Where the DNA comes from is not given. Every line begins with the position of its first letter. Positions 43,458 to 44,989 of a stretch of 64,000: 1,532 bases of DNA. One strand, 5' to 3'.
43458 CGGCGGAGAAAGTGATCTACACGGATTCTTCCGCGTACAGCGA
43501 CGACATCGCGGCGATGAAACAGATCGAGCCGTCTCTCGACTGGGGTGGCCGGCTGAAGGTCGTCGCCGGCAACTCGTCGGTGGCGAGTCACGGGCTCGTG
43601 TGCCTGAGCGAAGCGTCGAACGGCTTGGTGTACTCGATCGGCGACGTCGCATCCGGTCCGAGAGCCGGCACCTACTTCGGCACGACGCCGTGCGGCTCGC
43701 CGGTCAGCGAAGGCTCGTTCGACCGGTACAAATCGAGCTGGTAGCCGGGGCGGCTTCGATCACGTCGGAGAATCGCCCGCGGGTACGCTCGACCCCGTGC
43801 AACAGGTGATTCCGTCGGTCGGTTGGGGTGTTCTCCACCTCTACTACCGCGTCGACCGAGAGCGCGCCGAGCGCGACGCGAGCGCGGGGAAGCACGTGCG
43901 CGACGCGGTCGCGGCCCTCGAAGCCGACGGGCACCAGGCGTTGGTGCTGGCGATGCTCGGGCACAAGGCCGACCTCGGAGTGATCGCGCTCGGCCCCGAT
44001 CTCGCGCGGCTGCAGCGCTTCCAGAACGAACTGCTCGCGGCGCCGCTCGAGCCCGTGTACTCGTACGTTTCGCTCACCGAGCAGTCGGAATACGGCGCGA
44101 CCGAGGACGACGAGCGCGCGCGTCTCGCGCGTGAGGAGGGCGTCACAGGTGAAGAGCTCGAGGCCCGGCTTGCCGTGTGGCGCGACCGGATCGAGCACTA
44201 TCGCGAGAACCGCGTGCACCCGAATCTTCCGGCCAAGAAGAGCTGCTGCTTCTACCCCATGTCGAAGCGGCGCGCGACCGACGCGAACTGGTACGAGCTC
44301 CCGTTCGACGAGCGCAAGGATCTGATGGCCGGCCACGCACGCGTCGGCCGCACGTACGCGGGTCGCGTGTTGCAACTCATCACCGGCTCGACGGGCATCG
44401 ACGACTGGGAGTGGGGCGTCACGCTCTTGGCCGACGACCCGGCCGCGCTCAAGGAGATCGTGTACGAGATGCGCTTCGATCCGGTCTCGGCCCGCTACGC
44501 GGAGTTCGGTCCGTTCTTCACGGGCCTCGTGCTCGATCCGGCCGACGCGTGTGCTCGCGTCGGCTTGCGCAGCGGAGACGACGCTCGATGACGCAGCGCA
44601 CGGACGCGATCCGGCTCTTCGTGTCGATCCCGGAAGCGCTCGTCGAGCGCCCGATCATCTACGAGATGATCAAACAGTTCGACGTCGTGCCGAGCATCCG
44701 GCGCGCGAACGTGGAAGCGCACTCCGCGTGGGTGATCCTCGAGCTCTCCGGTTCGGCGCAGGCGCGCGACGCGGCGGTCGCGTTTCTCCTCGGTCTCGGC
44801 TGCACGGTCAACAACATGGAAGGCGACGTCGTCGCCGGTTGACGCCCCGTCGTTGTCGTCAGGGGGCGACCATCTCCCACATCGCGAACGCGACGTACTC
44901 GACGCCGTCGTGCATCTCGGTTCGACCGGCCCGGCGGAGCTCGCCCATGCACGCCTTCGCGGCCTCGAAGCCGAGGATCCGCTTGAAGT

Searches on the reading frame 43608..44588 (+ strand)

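Call 23: search_protein_families(library=pfam, proteins=[window:43608-44588:+], max_evalue=0.0001)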
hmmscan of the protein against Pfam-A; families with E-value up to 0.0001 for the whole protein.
window:43608-44588:+ (327 aa): 1 family
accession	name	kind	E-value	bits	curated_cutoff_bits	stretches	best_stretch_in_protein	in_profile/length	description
PF06778.18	Chlor_dismutase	-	3e-51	174.2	25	1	96-307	7-187/189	Chlorite dismutase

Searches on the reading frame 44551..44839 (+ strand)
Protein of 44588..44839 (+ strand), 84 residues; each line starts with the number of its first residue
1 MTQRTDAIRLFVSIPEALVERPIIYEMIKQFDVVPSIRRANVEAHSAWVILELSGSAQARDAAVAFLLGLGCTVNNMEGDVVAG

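Call 23: search_protein_families(library=pfam, proteins=[window:44551-44839:+], max_evalue=0.0001)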
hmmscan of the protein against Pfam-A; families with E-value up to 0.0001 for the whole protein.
window:44551-44839:+ (96 aa): 0 families

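Call 57: search_protein_families(library=pfam, proteins=[window:44588-44839:+], max_evalue=0.001)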
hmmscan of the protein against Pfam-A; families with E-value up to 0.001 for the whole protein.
window:44588-44839:+ (84 aa): 1 family
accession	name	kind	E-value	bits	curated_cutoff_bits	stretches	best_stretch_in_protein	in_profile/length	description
PF09383.16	NIL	-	2.4e-10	40.6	24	1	12-74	5-71/73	NIL domain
